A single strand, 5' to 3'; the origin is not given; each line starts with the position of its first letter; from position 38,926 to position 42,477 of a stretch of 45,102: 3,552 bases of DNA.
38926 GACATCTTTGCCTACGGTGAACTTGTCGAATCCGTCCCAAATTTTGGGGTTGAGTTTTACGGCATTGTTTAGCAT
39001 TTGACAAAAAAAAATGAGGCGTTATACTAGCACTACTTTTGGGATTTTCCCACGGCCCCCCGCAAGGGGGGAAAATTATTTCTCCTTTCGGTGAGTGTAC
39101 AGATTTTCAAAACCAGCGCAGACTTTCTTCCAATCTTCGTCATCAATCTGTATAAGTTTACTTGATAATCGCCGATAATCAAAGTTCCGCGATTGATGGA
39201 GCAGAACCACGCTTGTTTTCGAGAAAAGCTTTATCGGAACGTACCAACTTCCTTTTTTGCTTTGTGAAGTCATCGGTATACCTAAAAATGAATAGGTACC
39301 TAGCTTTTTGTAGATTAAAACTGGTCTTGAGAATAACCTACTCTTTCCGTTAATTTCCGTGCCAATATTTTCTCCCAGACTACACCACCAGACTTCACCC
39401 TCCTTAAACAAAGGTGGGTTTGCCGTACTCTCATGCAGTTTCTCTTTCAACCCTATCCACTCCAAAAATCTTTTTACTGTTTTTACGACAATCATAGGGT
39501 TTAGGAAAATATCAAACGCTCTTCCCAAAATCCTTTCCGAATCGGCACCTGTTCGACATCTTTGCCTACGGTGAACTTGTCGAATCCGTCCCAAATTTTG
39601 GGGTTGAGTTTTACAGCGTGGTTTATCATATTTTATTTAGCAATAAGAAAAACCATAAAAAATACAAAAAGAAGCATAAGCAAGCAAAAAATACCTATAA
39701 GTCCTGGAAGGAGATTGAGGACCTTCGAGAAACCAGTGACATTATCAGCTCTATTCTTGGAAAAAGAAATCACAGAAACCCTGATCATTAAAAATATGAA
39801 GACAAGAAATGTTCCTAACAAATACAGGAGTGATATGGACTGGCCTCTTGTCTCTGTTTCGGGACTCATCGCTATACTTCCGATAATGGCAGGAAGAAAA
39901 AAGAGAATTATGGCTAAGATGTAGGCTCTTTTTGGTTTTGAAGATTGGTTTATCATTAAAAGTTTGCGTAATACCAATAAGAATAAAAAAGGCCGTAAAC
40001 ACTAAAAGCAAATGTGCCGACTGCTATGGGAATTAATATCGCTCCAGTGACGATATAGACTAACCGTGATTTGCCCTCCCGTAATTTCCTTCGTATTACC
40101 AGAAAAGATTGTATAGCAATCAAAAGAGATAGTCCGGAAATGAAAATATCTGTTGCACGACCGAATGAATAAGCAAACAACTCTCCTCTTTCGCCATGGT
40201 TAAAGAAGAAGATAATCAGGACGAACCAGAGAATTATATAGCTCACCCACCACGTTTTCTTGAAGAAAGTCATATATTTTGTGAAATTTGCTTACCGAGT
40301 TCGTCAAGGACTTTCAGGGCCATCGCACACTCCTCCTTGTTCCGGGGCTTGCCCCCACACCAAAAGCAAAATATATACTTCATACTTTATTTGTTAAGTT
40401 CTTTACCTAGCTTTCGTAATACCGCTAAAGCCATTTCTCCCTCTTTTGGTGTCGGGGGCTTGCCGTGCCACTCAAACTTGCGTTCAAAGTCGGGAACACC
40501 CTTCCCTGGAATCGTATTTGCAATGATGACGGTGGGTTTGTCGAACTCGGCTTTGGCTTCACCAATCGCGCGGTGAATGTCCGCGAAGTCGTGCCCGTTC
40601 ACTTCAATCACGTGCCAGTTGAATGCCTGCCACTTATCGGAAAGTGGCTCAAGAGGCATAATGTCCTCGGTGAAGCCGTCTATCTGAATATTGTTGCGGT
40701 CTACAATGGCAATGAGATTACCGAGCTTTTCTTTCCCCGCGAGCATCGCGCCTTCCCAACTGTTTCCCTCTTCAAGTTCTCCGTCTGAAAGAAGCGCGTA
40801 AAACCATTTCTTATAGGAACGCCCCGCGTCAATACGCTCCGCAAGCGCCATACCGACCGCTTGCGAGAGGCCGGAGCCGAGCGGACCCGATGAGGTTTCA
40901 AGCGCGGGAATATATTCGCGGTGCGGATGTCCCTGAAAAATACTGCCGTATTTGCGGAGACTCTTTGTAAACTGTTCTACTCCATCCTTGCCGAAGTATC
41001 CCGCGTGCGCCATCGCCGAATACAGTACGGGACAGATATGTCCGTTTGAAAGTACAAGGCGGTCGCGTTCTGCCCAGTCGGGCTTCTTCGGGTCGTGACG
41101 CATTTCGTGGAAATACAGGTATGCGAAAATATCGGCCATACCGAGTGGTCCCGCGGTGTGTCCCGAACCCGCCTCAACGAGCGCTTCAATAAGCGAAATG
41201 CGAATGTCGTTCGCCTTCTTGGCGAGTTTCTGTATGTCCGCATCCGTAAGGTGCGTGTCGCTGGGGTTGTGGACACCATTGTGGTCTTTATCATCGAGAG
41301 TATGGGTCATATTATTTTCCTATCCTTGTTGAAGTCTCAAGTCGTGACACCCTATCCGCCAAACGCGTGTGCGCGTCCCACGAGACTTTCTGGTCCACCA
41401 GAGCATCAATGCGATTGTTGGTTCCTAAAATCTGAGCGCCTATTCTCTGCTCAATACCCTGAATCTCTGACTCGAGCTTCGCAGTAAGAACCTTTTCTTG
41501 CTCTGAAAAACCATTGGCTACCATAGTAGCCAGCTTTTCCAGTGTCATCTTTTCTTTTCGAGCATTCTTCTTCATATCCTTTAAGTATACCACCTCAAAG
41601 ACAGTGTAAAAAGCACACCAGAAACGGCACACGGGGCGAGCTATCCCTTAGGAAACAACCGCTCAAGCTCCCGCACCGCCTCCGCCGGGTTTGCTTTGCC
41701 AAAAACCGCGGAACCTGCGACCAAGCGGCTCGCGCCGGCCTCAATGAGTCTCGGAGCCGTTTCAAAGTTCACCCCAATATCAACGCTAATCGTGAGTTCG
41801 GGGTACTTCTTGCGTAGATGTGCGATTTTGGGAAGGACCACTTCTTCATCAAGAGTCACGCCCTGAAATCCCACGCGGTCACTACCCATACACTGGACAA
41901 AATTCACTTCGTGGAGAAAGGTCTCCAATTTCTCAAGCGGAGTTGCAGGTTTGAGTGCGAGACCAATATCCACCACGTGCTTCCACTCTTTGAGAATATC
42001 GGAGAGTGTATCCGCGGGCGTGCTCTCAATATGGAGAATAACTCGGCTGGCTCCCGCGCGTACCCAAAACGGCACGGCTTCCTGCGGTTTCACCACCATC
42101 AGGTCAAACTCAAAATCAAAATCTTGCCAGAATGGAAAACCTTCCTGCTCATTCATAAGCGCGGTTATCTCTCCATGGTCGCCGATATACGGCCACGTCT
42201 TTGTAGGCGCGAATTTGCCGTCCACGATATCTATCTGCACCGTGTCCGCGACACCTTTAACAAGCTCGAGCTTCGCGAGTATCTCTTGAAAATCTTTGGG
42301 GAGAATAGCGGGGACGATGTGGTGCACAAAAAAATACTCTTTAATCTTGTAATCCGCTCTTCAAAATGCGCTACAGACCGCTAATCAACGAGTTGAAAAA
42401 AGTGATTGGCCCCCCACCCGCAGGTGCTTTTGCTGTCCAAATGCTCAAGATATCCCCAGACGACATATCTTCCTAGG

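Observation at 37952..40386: An accessory islet between the split transketolase genes carries remnant copies of both transketolase gene ends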

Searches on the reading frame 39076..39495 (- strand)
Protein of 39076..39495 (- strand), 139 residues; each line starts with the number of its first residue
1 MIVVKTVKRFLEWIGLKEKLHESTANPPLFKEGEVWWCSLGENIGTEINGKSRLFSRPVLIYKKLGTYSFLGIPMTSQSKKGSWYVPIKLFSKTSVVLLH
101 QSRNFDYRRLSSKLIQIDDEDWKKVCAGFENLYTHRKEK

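Call 7: search_protein_families(library=pfam, max_evalue=0.01, proteins=[window:39076-39495:-])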
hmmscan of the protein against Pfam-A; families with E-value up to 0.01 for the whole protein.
window:39076-39495:- (139 aa): 1 family
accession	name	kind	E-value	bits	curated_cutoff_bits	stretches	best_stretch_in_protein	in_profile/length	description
PF02452.23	PemK_toxin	-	7.2e-11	42.7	23.1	1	31-129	1-105/109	PemK-like, MazF-like toxin of type II toxin-antitoxin system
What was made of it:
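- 39076..39495 (-): PemK/MazF-family toxin gene (139 aa). There is no protein antitoxin gene next to it. Pfam PF02452, E 7e-11 (call 7).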

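Call 51: find_related_loci(query=A1, collection=metagenome_contigs, flank=4000)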
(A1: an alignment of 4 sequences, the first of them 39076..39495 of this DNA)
Query A1 (139 aa) in metagenome_contigs; peptide patterns used: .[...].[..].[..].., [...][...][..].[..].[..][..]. (x = any residue, [..] = any of these).
490 stretches matched a pattern; 291 encode a relative of the query (tblastn E <= 1e-3); the best 80 are kept; 79 distinct loci.
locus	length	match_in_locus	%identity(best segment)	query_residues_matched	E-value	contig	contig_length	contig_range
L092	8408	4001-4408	63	1-136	9e-58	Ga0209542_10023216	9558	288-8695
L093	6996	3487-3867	66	7-133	9e-56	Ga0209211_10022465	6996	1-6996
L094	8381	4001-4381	65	7-133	1e-55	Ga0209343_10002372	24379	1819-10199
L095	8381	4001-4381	65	7-133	1e-55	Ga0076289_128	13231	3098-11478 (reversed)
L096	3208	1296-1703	62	4-139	6e-54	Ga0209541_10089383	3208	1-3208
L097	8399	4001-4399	65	1-133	5e-54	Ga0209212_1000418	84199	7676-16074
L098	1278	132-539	60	2-137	1e-55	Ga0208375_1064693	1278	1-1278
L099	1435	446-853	60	2-137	4e-55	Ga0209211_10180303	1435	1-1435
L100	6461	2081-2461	62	7-133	3e-52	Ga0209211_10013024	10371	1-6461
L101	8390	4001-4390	63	4-133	6e-52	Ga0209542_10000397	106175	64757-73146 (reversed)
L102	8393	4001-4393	60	3-133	5e-51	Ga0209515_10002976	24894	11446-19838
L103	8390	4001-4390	62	4-133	7e-51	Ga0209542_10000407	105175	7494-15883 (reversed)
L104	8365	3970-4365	57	7-138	2e-50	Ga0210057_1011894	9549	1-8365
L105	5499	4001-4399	58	1-133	3e-50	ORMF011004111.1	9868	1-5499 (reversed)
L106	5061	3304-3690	60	5-133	2e-49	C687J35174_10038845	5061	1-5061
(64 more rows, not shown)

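Call 64: search_protein_families(library=ncbifam, max_evalue=0.01, proteins=[window:39076-39495:-])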
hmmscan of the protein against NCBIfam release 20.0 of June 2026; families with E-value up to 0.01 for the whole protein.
window:39076-39495:- (139 aa): 1 family
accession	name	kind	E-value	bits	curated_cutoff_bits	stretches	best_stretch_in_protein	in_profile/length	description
NF007386.0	PRK09907.1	equivalog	0.0038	17.2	120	1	32-110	9-86/111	endoribonuclease MazF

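Call 65: search_protein_families(library=padloc, max_evalue=0.01, proteins=[window:39076-39495:-])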
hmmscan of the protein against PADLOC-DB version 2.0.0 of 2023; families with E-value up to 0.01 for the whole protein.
window:39076-39495:- (139 aa): 0 families

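Call 69: search_solved_structures(query=A1, max_evalue=1, show_alignments=1)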
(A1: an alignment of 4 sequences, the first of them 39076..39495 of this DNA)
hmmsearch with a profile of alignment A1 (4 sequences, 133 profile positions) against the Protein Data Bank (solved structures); distinct sequences matched with E-value up to 1: 18.
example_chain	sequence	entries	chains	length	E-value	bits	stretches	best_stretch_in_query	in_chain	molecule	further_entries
4mdx_A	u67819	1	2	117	2e-06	31.1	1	26-127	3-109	mRNA interferase EndoA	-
1ne8_A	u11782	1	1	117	2.3e-06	30.8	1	27-127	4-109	conserved hypothetical protein YDCE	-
4me7_A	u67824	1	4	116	2.8e-06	30.5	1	27-127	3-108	mRNA interferase EndoA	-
7bxy_A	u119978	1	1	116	3.7e-05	26.9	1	28-126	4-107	mRNA interferase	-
4hke_A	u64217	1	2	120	4.1e-05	26.8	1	28-126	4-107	Addiction module toxin component PemK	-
2mf2_A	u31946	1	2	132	0.0005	23.3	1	78-126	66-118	mRNA interferase MazF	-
4mzm_A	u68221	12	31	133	0.0005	23.3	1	77-126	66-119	mRNA interferase MazF | MazF mRNA interferase | Endoribonuclease MazF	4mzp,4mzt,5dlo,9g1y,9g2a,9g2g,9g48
4of1_A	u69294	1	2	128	0.00059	23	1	79-126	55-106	mRNA interferase MazF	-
5ck9_A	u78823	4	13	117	0.14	15.4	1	32-127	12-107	Endoribonuclease MazF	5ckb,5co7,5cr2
1ub4_A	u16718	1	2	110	0.14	15.3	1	31-125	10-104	MazF protein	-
3nfc_A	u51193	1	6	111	0.15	15.3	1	31-125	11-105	PemK-like protein 1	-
9pme_A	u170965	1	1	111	0.31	14.2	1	47-125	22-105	Endoribonuclease toxin MazF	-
6l29_A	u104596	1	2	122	0.33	14.2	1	26-127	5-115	mRNA interferase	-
5ckd_A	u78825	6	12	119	0.35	14.1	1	47-126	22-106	Endoribonuclease MazF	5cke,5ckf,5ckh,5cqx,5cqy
6l2a_A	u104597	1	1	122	0.5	13.6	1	26-126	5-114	mRNA interferase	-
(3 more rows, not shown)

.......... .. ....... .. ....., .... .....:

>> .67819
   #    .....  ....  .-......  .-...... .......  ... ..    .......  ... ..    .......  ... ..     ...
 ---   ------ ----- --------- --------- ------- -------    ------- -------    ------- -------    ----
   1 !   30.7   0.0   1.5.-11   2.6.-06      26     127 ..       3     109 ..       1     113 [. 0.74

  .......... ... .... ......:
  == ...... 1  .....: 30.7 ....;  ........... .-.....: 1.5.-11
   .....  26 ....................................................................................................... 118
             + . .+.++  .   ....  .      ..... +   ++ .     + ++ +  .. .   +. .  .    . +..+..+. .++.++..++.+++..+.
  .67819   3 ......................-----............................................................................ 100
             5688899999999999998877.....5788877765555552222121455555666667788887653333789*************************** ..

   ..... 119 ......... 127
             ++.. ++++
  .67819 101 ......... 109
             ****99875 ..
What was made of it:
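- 39076..39495 (-): A profile of four homologues hits B. subtilis EndoA/YdcE structures at E 2e-6 (call 69).
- On Type II MazEF/PemIK: PF02452, E 7e-11 (call 7); PDB EndoA, E 2e-6 (call 69).
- Closest known: Type II MazEF / PemIK. Same: The toxin has the PemK/MazF fold family signature (calls 7, 69).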

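Call 70: search_dna_similar(query=window:39076-39495:-, collection=plasmids, mode=protein, max_evalue=0.001, max_rows=12)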
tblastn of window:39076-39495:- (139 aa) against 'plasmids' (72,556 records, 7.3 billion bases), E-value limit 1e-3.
Records with a match: 51; places in all: 51; records where one place covers at least 80% of the query: 14.
Best place of each record, by identity: <60% 51.
By first word of the organism name: Campylobacter 36; Helicobacter 9; Nitratiruptor 2; Geobacillus 1; Brevibacillus 1; Ligilactobacillus 1; Burkholderia 1.
By predicted mobility (MOB-suite, as given by PLSDB): non-mobilizable 33; conjugative 16; mobilizable 2.
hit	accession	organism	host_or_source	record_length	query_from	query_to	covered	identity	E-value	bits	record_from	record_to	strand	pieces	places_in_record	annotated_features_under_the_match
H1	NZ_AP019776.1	Helicobacter suis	-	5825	8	120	81%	41.2%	3e-15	78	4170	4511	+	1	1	type II toxin-antitoxin system PemK/MazF family toxin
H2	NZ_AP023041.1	Helicobacter suis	Homo sapiens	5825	8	120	81%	41.2%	3e-15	78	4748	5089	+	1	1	type II toxin-antitoxin system PemK/MazF family toxin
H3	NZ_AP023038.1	Helicobacter suis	Sus scrofa domesticus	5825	8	120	81%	41.2%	3e-15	78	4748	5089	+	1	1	type II toxin-antitoxin system PemK/MazF family toxin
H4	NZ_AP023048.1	Helicobacter suis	Homo sapiens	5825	8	120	81%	41.2%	3e-15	78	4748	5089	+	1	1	type II toxin-antitoxin system PemK/MazF family toxin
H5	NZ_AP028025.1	Helicobacter sp. NHP21005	Felis catus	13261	10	119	79%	41.2%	2e-15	79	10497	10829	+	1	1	type II toxin-antitoxin system PemK/MazF family toxin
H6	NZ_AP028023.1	Helicobacter sp. NHP21005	Felis catus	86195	10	119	79%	40.4%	2e-15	78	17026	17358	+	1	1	type II toxin-antitoxin system PemK/MazF family toxin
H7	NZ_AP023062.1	Nitratiruptor sp. YY08-14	-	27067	4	122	86%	37.2%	2e-15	79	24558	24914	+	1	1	type II toxin-antitoxin system PemK/MazF family toxin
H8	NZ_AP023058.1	Nitratiruptor sp. YY08-10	-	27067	4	122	86%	37.2%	2e-15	79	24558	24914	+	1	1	type II toxin-antitoxin system PemK/MazF family toxin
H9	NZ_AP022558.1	Geobacillus subterraneus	-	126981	7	125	86%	32.6%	4e-7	55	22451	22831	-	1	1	type II toxin-antitoxin system PemK/MazF family toxin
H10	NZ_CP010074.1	Campylobacter jejuni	Homo sapiens,stool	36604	9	122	82%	32.5%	9e-11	65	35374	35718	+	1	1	type II toxin-antitoxin system PemK/MazF family toxin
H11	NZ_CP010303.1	Campylobacter jejuni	Homo sapiens,stool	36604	9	122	82%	32.5%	9e-11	65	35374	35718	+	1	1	type II toxin-antitoxin system PemK/MazF family toxin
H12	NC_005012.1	Campylobacter jejuni subsp. jejuni 81-176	-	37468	9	122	82%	32.5%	9e-11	65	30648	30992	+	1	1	type II toxin-antitoxin system PemK/MazF family toxin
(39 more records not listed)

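Call 71: get_annotated_region(hit=H12, flank=1500)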
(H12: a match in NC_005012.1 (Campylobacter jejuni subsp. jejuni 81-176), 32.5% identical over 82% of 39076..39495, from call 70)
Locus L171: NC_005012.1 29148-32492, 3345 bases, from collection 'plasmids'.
description: Campylobacter jejuni subsp. jejuni 81-176 plasmid pVir, complete sequence
organism: Campylobacter jejuni subsp. jejuni 81-176 (NCBI taxid 354242)
taxonomy: Bacteria; Campylobacterota; Epsilonproteobacteria; Campylobacterales; Campylobacteraceae; Campylobacter; Campylobacter jejuni; Campylobacter jejuni subsp. jejuni 81-176
host: -; source: -; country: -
typing (MOB-suite, as given by PLSDB): conjugative; replicon rep_cluster_1502; relaxase MOBP; mating-pair formation MPF_T
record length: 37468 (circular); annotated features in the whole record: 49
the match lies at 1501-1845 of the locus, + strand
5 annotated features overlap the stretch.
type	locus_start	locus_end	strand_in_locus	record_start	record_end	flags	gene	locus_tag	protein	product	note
CDS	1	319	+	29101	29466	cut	-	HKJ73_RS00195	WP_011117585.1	hypothetical protein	-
CDS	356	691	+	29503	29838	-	-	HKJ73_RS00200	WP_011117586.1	hypothetical protein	-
CDS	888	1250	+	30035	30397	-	-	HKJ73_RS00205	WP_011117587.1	hypothetical protein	-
CDS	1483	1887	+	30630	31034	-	-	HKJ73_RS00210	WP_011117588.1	type II toxin-antitoxin system PemK/MazF family toxin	-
CDS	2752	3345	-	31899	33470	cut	-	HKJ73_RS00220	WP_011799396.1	relaxase/mobilization nuclease domain-containing protein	-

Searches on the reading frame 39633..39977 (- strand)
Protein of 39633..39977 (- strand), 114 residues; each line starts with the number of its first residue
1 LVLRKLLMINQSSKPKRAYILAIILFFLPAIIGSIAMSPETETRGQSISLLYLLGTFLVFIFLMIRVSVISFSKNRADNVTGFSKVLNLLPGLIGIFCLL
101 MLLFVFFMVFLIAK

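Call 7: search_protein_families(library=pfam, max_evalue=0.01, proteins=[window:39633-39977:-])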
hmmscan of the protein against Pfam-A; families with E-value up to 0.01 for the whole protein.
window:39633-39977:- (114 aa): 2 families
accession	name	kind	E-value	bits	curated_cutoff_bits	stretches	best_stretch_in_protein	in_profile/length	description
PF19554.4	DUF6077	-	0.0032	16.7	27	1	18-103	5-84/354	Family of unknown function (DUF6077)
PF03788.19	LrgA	-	0.0082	16.5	28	1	17-63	44-90/94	LrgA family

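Call 64: search_protein_families(library=ncbifam, max_evalue=0.01, proteins=[window:39633-39977:-])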
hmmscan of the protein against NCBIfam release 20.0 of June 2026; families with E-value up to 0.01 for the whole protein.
window:39633-39977:- (114 aa): 1 family
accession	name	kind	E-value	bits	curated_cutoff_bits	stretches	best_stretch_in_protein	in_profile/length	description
NF045937.1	MSC_0624_12TM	equivalog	0.0055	15.3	70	1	16-112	207-305/445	MSC_0624 family F1-like ATPase-associated membrane protein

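Call 65: search_protein_families(library=padloc, max_evalue=0.01, proteins=[window:39633-39977:-])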
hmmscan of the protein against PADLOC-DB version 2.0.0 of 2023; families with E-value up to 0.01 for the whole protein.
window:39633-39977:- (114 aa): 0 families

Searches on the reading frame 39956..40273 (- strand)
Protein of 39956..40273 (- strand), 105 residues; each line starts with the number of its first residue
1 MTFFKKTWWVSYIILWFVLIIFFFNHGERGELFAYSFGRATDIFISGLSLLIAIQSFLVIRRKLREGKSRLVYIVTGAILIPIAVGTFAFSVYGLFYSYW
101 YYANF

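Call 7: search_protein_families(library=pfam, max_evalue=0.01, proteins=[window:39956-40273:-])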
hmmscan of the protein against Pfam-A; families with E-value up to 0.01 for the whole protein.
window:39956-40273:- (105 aa): 0 families

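Call 64: search_protein_families(library=ncbifam, max_evalue=0.01, proteins=[window:39956-40273:-])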
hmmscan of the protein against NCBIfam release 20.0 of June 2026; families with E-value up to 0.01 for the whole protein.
window:39956-40273:- (105 aa): 0 families

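Call 65: search_protein_families(library=padloc, max_evalue=0.01, proteins=[window:39956-40273:-])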
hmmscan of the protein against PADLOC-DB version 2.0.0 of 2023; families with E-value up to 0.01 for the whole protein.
window:39956-40273:- (105 aa): 0 families

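Call 82: find_homologous_proteins(query=window:39956-40273:-, max_evalue=0.001)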
Query window:39956-40273:- (105 aa): 2 proteins with E <= 0.001 among 4 candidates.
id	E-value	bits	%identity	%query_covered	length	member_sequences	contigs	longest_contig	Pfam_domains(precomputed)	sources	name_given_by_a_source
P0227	3.6e-60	219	100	100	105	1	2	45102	-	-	-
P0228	5.5e-26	109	63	91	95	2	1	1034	-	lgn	-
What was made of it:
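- Checked: The three membrane ORFs have no family. mem1 has one homologue in 5.8 billion proteins (call 82).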

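Call 83: find_encoding_contigs(protein=P0228, flank=3000, max_places=4)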
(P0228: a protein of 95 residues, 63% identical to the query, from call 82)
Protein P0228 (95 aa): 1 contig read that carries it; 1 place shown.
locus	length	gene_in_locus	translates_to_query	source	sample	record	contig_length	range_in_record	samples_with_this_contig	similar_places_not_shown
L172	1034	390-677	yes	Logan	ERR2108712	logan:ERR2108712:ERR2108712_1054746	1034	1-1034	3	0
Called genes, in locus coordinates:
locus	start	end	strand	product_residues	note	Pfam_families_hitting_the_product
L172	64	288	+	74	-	-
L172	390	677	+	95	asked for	-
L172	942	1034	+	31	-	?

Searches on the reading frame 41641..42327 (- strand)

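Call 7: search_protein_families(library=pfam, max_evalue=0.01, proteins=[window:41641-42327:-])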
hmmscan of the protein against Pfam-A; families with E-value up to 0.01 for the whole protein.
window:41641-42327:- (228 aa): 1 family
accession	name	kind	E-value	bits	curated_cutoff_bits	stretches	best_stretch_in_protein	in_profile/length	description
PF00834.25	Ribul_P_3_epim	-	1.5e-28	100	21.1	1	4-209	2-198/198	Ribulose-phosphate 3 epimerase family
